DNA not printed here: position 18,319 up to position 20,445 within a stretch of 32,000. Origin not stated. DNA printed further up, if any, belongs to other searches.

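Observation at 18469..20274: B12-type radical SAM enzyme with non-canonical CX4CX2C spacing embedded between ketosynthase genes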

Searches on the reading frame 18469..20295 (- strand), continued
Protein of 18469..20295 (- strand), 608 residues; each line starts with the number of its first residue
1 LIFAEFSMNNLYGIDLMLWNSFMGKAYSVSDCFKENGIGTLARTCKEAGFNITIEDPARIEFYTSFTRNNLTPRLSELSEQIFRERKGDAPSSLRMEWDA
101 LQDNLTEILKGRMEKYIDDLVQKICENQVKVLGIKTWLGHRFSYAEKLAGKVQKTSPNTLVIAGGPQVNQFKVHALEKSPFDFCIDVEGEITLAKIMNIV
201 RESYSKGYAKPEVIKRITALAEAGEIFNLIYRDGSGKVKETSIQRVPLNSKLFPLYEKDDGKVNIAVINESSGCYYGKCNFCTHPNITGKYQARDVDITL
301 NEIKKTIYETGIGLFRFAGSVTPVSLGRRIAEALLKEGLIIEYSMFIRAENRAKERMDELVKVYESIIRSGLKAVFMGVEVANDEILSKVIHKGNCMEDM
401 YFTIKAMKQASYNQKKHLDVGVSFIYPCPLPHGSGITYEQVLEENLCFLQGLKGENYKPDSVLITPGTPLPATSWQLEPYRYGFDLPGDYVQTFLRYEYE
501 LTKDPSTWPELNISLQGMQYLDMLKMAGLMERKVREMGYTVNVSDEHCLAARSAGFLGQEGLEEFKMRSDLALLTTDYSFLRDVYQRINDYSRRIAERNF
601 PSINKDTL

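Call 43: search_protein_families(library=ncbifam, proteins=[P0136, P0138, P0139, P0147, P0160, P0085, P0101, P0134], max_evalue=0.00001)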
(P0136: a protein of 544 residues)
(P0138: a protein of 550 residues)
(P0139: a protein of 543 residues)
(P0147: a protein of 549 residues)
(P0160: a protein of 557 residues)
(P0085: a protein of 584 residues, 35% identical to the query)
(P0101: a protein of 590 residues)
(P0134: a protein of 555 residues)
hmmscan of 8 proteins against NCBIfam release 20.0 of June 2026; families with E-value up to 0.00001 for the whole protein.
P0136 (544 aa): 27 families (the best 25 are shown)
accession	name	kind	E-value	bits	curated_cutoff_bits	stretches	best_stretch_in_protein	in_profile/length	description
TIGR04479.1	bcpD_PhpK_rSAM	subfamily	2.5e-37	128.4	600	1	136-415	129-414/504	PhpK family radical SAM P-methyltransferase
TIGR03471.1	HpnJ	equivalog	4e-34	118.3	577.6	1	127-426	76-381/472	hopanoid biosynthesis associated radical SAM protein HpnJ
NF050148.1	rSAM_ApyD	equivalog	3.3e-32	111.7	750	1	131-407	87-363/645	RiPP biosynthesis radical SAM protein ApyD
TIGR03975.1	rSAM_ocin_1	subfamily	1.9e-30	106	281.85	1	71-410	84-430/606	RiPP maturation radical SAM C-methyltransferase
TIGR02026.1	BchE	equivalog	8.8e-30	104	481.35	1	136-415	77-370/497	magnesium-protoporphyrin IX monomethyl ester anaerobic oxidative cyclase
TIGR04385.1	B12_rSAM_cofa1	equivalog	8.3e-26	91.2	450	1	141-407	93-361/438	B12 lower ligand biosynthesis radical SAM protein BzaD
TIGR04072.2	rSAM_ladder_B12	equivalog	2.2e-25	89.2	360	1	100-411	52-350/443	lipid biosynthesis B12-binding/radical SAM protein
TIGR04014.1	B12_SAM_MJ_0865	equivalog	7.1e-25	87.7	360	1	147-450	68-376/434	methyl-coenzyme M reductase glutamine C-methyltransferase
TIGR04367.1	HpnR_B12_rSAM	equivalog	4.7e-18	65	650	1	94-398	41-341/490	hopanoid C-3 methylase HpnR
TIGR04013.1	B12_SAM_MJ_1487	hypoth_equivalog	9e-18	64.3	251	1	96-297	22-203/382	TIGR04013 family B12-binding domain/radical SAM domain-containing protein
NF033712.0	B12_rSAM_KedN5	subfamily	6.3e-16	57.7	700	1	136-434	80-393/624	KedN5 family methylcobalamin-dependent radical SAM C-methyltransferase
NF038361.1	rSAM_Sden_1168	equivalog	7.8e-15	54.4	575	1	108-409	131-450/560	Sden_1168 family B12-binding radical SAM P-methyltransferase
TIGR00089.1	TIGR00089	subfamily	9.1e-15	54.4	251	1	251-450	146-358/429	MiaB/RimO family radical SAM methylthiotransferase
NF040542.1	rSAM_RCCLKC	equivalog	5.3e-13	48.9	450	1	108-398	39-338/423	arsinothricin biosynthesis radical SAM protein ArsL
TIGR01579.1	MiaB-like-C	equivalog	1.1e-11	44.7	357.05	1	252-411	147-319/416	tRNA (N(6)-L-threonylcarbamoyladenosine(37)-C(2))-methylthiotransferase MtaB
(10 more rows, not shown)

P0138 (550 aa): 18 families
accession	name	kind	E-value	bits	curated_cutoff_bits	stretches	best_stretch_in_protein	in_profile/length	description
TIGR04479.1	bcpD_PhpK_rSAM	subfamily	3.8e-36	124.5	600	1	135-442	127-437/504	PhpK family radical SAM P-methyltransferase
NF050148.1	rSAM_ApyD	equivalog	8.2e-35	120.3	750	1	106-435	62-392/645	RiPP biosynthesis radical SAM protein ApyD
TIGR03471.1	HpnJ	equivalog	4e-34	118.3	577.6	1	131-440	80-391/472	hopanoid biosynthesis associated radical SAM protein HpnJ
TIGR03975.1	rSAM_ocin_1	subfamily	6.7e-29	100.8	281.85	1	32-412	44-428/606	RiPP maturation radical SAM C-methyltransferase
TIGR04072.2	rSAM_ladder_B12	equivalog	3e-25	88.7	360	1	134-451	85-386/443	lipid biosynthesis B12-binding/radical SAM protein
TIGR04385.1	B12_rSAM_cofa1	equivalog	6.5e-25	88.2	450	1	90-413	45-363/438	B12 lower ligand biosynthesis radical SAM protein BzaD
TIGR04014.1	B12_SAM_MJ_0865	equivalog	5.5e-24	84.7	360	1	137-414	59-336/434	methyl-coenzyme M reductase glutamine C-methyltransferase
TIGR02026.1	BchE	equivalog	1.9e-22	79.8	481.35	1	142-421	86-372/497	magnesium-protoporphyrin IX monomethyl ester anaerobic oxidative cyclase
TIGR04013.1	B12_SAM_MJ_1487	hypoth_equivalog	2.1e-19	69.7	251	1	108-302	33-206/382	TIGR04013 family B12-binding domain/radical SAM domain-containing protein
NF033070.1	rSAM_AprD4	equivalog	1.4e-16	60.5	500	1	244-413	194-365/456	AprD4 family radical SAM diol-dehydratase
TIGR04367.1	HpnR_B12_rSAM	equivalog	5.7e-16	58.1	650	1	135-405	77-344/490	hopanoid C-3 methylase HpnR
NF033712.0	B12_rSAM_KedN5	subfamily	5.7e-14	51.3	700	1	106-441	50-396/624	KedN5 family methylcobalamin-dependent radical SAM C-methyltransferase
TIGR04295.1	B12_rSAM_oligo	hypoth_equivalog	1.7e-13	50.1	400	1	172-394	124-343/422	TIGR04295 family B12-binding domain-containing radical SAM protein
TIGR04190.1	B12_SAM_Ta0216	equivalog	7.8e-13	47.8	500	1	132-324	93-308/554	TIGR04190 family B12-binding domain/radical SAM domain protein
NF038361.1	rSAM_Sden_1168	equivalog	3e-12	45.9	575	1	109-433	131-470/560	Sden_1168 family B12-binding radical SAM P-methyltransferase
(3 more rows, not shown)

P0139 (543 aa): 22 families
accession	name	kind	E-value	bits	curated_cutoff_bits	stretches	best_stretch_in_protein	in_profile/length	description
TIGR04479.1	bcpD_PhpK_rSAM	subfamily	8.5e-38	130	600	1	130-419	126-418/504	PhpK family radical SAM P-methyltransferase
TIGR03975.1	rSAM_ocin_1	subfamily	4.7e-32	111.3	281.85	1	77-410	92-430/606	RiPP maturation radical SAM C-methyltransferase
TIGR03471.1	HpnJ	equivalog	1e-31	110.4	577.6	1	126-434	79-389/472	hopanoid biosynthesis associated radical SAM protein HpnJ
NF050148.1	rSAM_ApyD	equivalog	2.2e-31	109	750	1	101-418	65-377/645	RiPP biosynthesis radical SAM protein ApyD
TIGR04072.2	rSAM_ladder_B12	equivalog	1.3e-28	99.9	360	1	104-411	48-350/443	lipid biosynthesis B12-binding/radical SAM protein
TIGR04014.1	B12_SAM_MJ_0865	equivalog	4.6e-27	94.9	360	1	134-430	57-356/434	methyl-coenzyme M reductase glutamine C-methyltransferase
TIGR02026.1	BchE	equivalog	1.2e-25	90.4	481.35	1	126-416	70-371/497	magnesium-protoporphyrin IX monomethyl ester anaerobic oxidative cyclase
NF033712.0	B12_rSAM_KedN5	subfamily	3.3e-22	78.5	700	1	100-437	51-396/624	KedN5 family methylcobalamin-dependent radical SAM C-methyltransferase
TIGR04385.1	B12_rSAM_cofa1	equivalog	1.6e-21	77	450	1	106-409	53-363/438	B12 lower ligand biosynthesis radical SAM protein BzaD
TIGR04013.1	B12_SAM_MJ_1487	hypoth_equivalog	3.9e-21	75.3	251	2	131-285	56-194/382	TIGR04013 family B12-binding domain/radical SAM domain-containing protein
TIGR04367.1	HpnR_B12_rSAM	equivalog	2e-15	56.3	650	1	104-395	50-338/490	hopanoid C-3 methylase HpnR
NF038361.1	rSAM_Sden_1168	equivalog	6.1e-14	51.5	575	1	105-424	131-465/560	Sden_1168 family B12-binding radical SAM P-methyltransferase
NF033070.1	rSAM_AprD4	equivalog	3.1e-12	46.1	500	1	196-410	148-366/456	AprD4 family radical SAM diol-dehydratase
NF045585.1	rSAM_slr0320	equivalog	3.7e-11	42.2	775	1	138-389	132-386/511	photosystem II high light acclimation radical SAM protein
NF040542.1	rSAM_RCCLKC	equivalog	3.7e-10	39.5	450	1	116-401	50-341/423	arsinothricin biosynthesis radical SAM protein ArsL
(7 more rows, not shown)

P0147 (549 aa): 14 families
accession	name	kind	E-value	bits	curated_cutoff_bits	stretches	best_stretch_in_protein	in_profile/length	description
NF050148.1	rSAM_ApyD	equivalog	4.1e-40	137.8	750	1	112-422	68-376/645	RiPP biosynthesis radical SAM protein ApyD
TIGR02026.1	BchE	equivalog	1.6e-27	96.6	481.35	1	137-418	81-371/497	magnesium-protoporphyrin IX monomethyl ester anaerobic oxidative cyclase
TIGR04479.1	bcpD_PhpK_rSAM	subfamily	9e-27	93.6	600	1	138-455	130-451/504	PhpK family radical SAM P-methyltransferase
TIGR03975.1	rSAM_ocin_1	subfamily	7.7e-25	87.4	281.85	1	82-409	93-427/606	RiPP maturation radical SAM C-methyltransferase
TIGR03471.1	HpnJ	equivalog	7.7e-24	84.4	577.6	1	130-461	79-414/472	hopanoid biosynthesis associated radical SAM protein HpnJ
TIGR04385.1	B12_rSAM_cofa1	equivalog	4.7e-23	82.1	450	1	114-408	67-360/438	B12 lower ligand biosynthesis radical SAM protein BzaD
TIGR04072.2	rSAM_ladder_B12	equivalog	2.4e-22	79.2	360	1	137-412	88-349/443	lipid biosynthesis B12-binding/radical SAM protein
TIGR04014.1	B12_SAM_MJ_0865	equivalog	3.9e-20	72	360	2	347-431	272-355/434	methyl-coenzyme M reductase glutamine C-methyltransferase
TIGR04367.1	HpnR_B12_rSAM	equivalog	1.3e-16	60.2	650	1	110-435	52-375/490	hopanoid C-3 methylase HpnR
NF033712.0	B12_rSAM_KedN5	subfamily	2.2e-14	52.6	700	1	118-291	62-240/624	KedN5 family methylcobalamin-dependent radical SAM C-methyltransferase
TIGR04013.1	B12_SAM_MJ_1487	hypoth_equivalog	6.6e-14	51.5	251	1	147-300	71-204/382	TIGR04013 family B12-binding domain/radical SAM domain-containing protein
TIGR04295.1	B12_rSAM_oligo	hypoth_equivalog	2.7e-13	49.4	400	1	155-400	108-351/422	TIGR04295 family B12-binding domain-containing radical SAM protein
NF038361.1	rSAM_Sden_1168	equivalog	7.6e-12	44.6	575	1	105-421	127-460/560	Sden_1168 family B12-binding radical SAM P-methyltransferase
TIGR04190.1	B12_SAM_Ta0216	equivalog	3.7e-06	25.8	500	0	134-263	95-236/554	TIGR04190 family B12-binding domain/radical SAM domain protein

P0160 (557 aa): 20 families
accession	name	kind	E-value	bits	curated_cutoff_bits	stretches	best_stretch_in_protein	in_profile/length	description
TIGR04479.1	bcpD_PhpK_rSAM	subfamily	1e-33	116.5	600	1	110-436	101-428/504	PhpK family radical SAM P-methyltransferase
TIGR04385.1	B12_rSAM_cofa1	equivalog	7.8e-28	97.9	450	1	108-415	50-362/438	B12 lower ligand biosynthesis radical SAM protein BzaD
TIGR03471.1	HpnJ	equivalog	2.9e-27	95.7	577.6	1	132-454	80-402/472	hopanoid biosynthesis associated radical SAM protein HpnJ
NF050148.1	rSAM_ApyD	equivalog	2.5e-26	92.2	750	1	113-416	68-365/645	RiPP biosynthesis radical SAM protein ApyD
TIGR04072.2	rSAM_ladder_B12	equivalog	4.3e-26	91.5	360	1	244-418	175-350/443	lipid biosynthesis B12-binding/radical SAM protein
TIGR02026.1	BchE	equivalog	1.2e-25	90.4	481.35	1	104-439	48-387/497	magnesium-protoporphyrin IX monomethyl ester anaerobic oxidative cyclase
TIGR04014.1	B12_SAM_MJ_0865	equivalog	2.4e-23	82.7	360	2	109-300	28-210/434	methyl-coenzyme M reductase glutamine C-methyltransferase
TIGR03975.1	rSAM_ocin_1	subfamily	4e-21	75.1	281.85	1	85-416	96-429/606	RiPP maturation radical SAM C-methyltransferase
TIGR04013.1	B12_SAM_MJ_1487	hypoth_equivalog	3.1e-18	65.8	251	2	138-305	59-206/382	TIGR04013 family B12-binding domain/radical SAM domain-containing protein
TIGR04367.1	HpnR_B12_rSAM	equivalog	4.9e-17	61.6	650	1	103-403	44-339/490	hopanoid C-3 methylase HpnR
NF038361.1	rSAM_Sden_1168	equivalog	4.6e-15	55.2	575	1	111-437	132-471/560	Sden_1168 family B12-binding radical SAM P-methyltransferase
NF033712.0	B12_rSAM_KedN5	subfamily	3.1e-11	42.2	700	1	91-444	37-396/624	KedN5 family methylcobalamin-dependent radical SAM C-methyltransferase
TIGR04428.1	B12_rSAM_trp_MT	equivalog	1.2e-09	37.1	500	1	255-416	222-397/558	tryptophan 2-C-methyltransferase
TIGR01574.1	miaB-methiolase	equivalog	3.9e-09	36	355.3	1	244-418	139-326/437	tRNA (N6-isopentenyl adenosine(37)-C2)-methylthiotransferase MiaB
TIGR00089.1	TIGR00089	subfamily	6.7e-09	35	251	1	250-424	141-325/429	MiaB/RimO family radical SAM methylthiotransferase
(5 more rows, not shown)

P0085 (584 aa): 3 families
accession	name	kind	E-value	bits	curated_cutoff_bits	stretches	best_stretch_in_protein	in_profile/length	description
TIGR04013.1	B12_SAM_MJ_1487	hypoth_equivalog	1.1e-12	47.5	251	1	136-307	55-204/382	TIGR04013 family B12-binding domain/radical SAM domain-containing protein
TIGR04072.2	rSAM_ladder_B12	equivalog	1.1e-09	37.5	360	1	137-399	86-318/443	lipid biosynthesis B12-binding/radical SAM protein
NF033712.0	B12_rSAM_KedN5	subfamily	4.5e-09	35.1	700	1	112-271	53-211/624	KedN5 family methylcobalamin-dependent radical SAM C-methyltransferase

P0101 (590 aa): 8 families
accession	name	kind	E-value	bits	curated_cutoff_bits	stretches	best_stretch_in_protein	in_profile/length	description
TIGR02026.1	BchE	equivalog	1.1e-11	44.3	481.35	1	138-465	82-388/497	magnesium-protoporphyrin IX monomethyl ester anaerobic oxidative cyclase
TIGR04072.2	rSAM_ladder_B12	equivalog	1.5e-08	33.7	360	1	139-397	90-314/443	lipid biosynthesis B12-binding/radical SAM protein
NF038361.1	rSAM_Sden_1168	equivalog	1.9e-08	33.3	575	1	114-332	136-357/560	Sden_1168 family B12-binding radical SAM P-methyltransferase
TIGR04013.1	B12_SAM_MJ_1487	hypoth_equivalog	2e-08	33.5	251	1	140-309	61-205/382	TIGR04013 family B12-binding domain/radical SAM domain-containing protein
TIGR04479.1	bcpD_PhpK_rSAM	subfamily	8.5e-08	31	600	1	200-446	185-413/504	PhpK family radical SAM P-methyltransferase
TIGR04014.1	B12_SAM_MJ_0865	equivalog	1.8e-07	30.3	360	1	200-459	103-353/434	methyl-coenzyme M reductase glutamine C-methyltransferase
TIGR04385.1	B12_rSAM_cofa1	equivalog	2.2e-06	27.2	450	1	140-337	91-280/438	B12 lower ligand biosynthesis radical SAM protein BzaD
TIGR04295.1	B12_rSAM_oligo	hypoth_equivalog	7.2e-06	24.9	400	0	200-306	133-250/422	TIGR04295 family B12-binding domain-containing radical SAM protein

P0134 (555 aa): 16 families
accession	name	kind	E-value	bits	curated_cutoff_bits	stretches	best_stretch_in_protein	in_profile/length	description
TIGR04479.1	bcpD_PhpK_rSAM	subfamily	4e-30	104.7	600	1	137-441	129-435/504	PhpK family radical SAM P-methyltransferase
TIGR02026.1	BchE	equivalog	3.5e-29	102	481.35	1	143-422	87-372/497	magnesium-protoporphyrin IX monomethyl ester anaerobic oxidative cyclase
TIGR03471.1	HpnJ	equivalog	1.8e-27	96.4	577.6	1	131-432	80-382/472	hopanoid biosynthesis associated radical SAM protein HpnJ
TIGR04072.2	rSAM_ladder_B12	equivalog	3.6e-27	95.1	360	1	137-416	88-350/443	lipid biosynthesis B12-binding/radical SAM protein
NF050148.1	rSAM_ApyD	equivalog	6.5e-27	94.2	750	1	131-415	86-366/645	RiPP biosynthesis radical SAM protein ApyD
TIGR04385.1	B12_rSAM_cofa1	equivalog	3.5e-26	92.4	450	1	142-415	93-364/438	B12 lower ligand biosynthesis radical SAM protein BzaD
TIGR04014.1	B12_SAM_MJ_0865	equivalog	6.1e-25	87.9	360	2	142-301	61-213/434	methyl-coenzyme M reductase glutamine C-methyltransferase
TIGR03975.1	rSAM_ocin_1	subfamily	1.8e-24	86.2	281.85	1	79-414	90-429/606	RiPP maturation radical SAM C-methyltransferase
NF033712.0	B12_rSAM_KedN5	subfamily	1.5e-20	73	700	1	126-290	72-238/624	KedN5 family methylcobalamin-dependent radical SAM C-methyltransferase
TIGR04013.1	B12_SAM_MJ_1487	hypoth_equivalog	6.9e-20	71.2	251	1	138-299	59-202/382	TIGR04013 family B12-binding domain/radical SAM domain-containing protein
TIGR04367.1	HpnR_B12_rSAM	equivalog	5.8e-17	61.4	650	1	133-408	75-345/490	hopanoid C-3 methylase HpnR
NF038361.1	rSAM_Sden_1168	equivalog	3e-13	49.2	575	1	121-420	143-456/560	Sden_1168 family B12-binding radical SAM P-methyltransferase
TIGR04190.1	B12_SAM_Ta0216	equivalog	1.5e-11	43.6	500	1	133-237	94-199/554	TIGR04190 family B12-binding domain/radical SAM domain protein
TIGR04428.1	B12_rSAM_trp_MT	equivalog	4.8e-10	38.4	500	1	252-411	222-394/558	tryptophan 2-C-methyltransferase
NF033070.1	rSAM_AprD4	equivalog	1.3e-08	34.2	500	1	232-415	185-366/456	AprD4 family radical SAM diol-dehydratase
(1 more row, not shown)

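Call 59: search_protein_families(library=ncbifam, proteins=[L006:11234-12604:+, L004:4157-5437:+], max_evalue=1e-10)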
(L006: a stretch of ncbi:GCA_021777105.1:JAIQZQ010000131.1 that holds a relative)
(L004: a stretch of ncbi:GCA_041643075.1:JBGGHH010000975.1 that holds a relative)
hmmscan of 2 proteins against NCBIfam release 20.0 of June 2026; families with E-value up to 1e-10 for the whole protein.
L006:11234-12604:+ (457 aa): 14 families
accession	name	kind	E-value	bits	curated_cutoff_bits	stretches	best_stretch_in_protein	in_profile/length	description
TIGR04479.1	bcpD_PhpK_rSAM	subfamily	7.8e-27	93.8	600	1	161-342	225-410/504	PhpK family radical SAM P-methyltransferase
TIGR04072.2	rSAM_ladder_B12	equivalog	3.9e-26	91.7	360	1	70-377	78-385/443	lipid biosynthesis B12-binding/radical SAM protein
TIGR03471.1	HpnJ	equivalog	2e-25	89.7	577.6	1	174-409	195-436/472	hopanoid biosynthesis associated radical SAM protein HpnJ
TIGR02026.1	BchE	equivalog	2.6e-23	82.7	481.35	1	179-415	197-436/497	magnesium-protoporphyrin IX monomethyl ester anaerobic oxidative cyclase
TIGR04367.1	HpnR_B12_rSAM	equivalog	4.7e-23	81.5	650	1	51-386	49-394/490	hopanoid C-3 methylase HpnR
TIGR04013.1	B12_SAM_MJ_1487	hypoth_equivalog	5.6e-23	81.4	251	1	65-359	45-353/382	TIGR04013 family B12-binding domain/radical SAM domain-containing protein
NF038361.1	rSAM_Sden_1168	equivalog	1.1e-21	77.1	575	1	142-404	245-514/560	Sden_1168 family B12-binding radical SAM P-methyltransferase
NF050148.1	rSAM_ApyD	equivalog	1.6e-17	63.2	750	1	63-414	74-438/645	RiPP biosynthesis radical SAM protein ApyD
TIGR04014.1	B12_SAM_MJ_0865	equivalog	3.1e-15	55.9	360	0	77-218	55-202/434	methyl-coenzyme M reductase glutamine C-methyltransferase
TIGR04295.1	B12_rSAM_oligo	hypoth_equivalog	1.6e-14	53.4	400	1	130-358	152-379/422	TIGR04295 family B12-binding domain-containing radical SAM protein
TIGR04385.1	B12_rSAM_cofa1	equivalog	6.3e-14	52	450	1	90-340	99-363/438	B12 lower ligand biosynthesis radical SAM protein BzaD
TIGR03975.1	rSAM_ocin_1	subfamily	6.1e-12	44.8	281.85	1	49-339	111-428/606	RiPP maturation radical SAM C-methyltransferase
NF045585.1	rSAM_slr0320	equivalog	1.1e-11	43.9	775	1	177-394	236-467/511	photosystem II high light acclimation radical SAM protein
NF033070.1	rSAM_AprD4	equivalog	1.8e-11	43.6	500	1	147-370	170-397/456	AprD4 family radical SAM diol-dehydratase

L004:4157-5437:+ (426 aa): 13 families
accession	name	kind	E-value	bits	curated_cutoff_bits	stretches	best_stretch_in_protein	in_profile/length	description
TIGR03471.1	HpnJ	equivalog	9.4e-39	133.6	577.6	1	146-388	190-436/472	hopanoid biosynthesis associated radical SAM protein HpnJ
TIGR02026.1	BchE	equivalog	7.7e-33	114.1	481.35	1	130-396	165-439/497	magnesium-protoporphyrin IX monomethyl ester anaerobic oxidative cyclase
TIGR04479.1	bcpD_PhpK_rSAM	subfamily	4.9e-32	111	600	1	154-323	240-412/504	PhpK family radical SAM P-methyltransferase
TIGR04072.2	rSAM_ladder_B12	equivalog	1.9e-29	102.6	360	1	69-315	86-344/443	lipid biosynthesis B12-binding/radical SAM protein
NF050148.1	rSAM_ApyD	equivalog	4.6e-28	98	750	1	124-392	167-433/645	RiPP biosynthesis radical SAM protein ApyD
TIGR04367.1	HpnR_B12_rSAM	equivalog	1.1e-27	96.7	650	1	158-387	189-415/490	hopanoid C-3 methylase HpnR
TIGR04013.1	B12_SAM_MJ_1487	hypoth_equivalog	1.6e-23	83.2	251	1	30-199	17-195/382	TIGR04013 family B12-binding domain/radical SAM domain-containing protein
TIGR04014.1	B12_SAM_MJ_0865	equivalog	8.6e-21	74.2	360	0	158-199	163-204/434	methyl-coenzyme M reductase glutamine C-methyltransferase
NF038361.1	rSAM_Sden_1168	equivalog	3.3e-20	72.1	575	1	154-349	281-480/560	Sden_1168 family B12-binding radical SAM P-methyltransferase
TIGR04295.1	B12_rSAM_oligo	hypoth_equivalog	2.9e-17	62.5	400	1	158-311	203-353/422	TIGR04295 family B12-binding domain-containing radical SAM protein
NF033070.1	rSAM_AprD4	equivalog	1.7e-16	60.2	500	1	86-374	123-421/456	AprD4 family radical SAM diol-dehydratase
TIGR04385.1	B12_rSAM_cofa1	equivalog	1.1e-12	47.9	450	0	155-355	195-406/438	B12 lower ligand biosynthesis radical SAM protein BzaD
NF040546.1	rSAM_CUAEP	equivalog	1.2e-11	44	500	0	160-299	176-320/468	CUAEP/CCAEP-tail radical SAM (seleno)protein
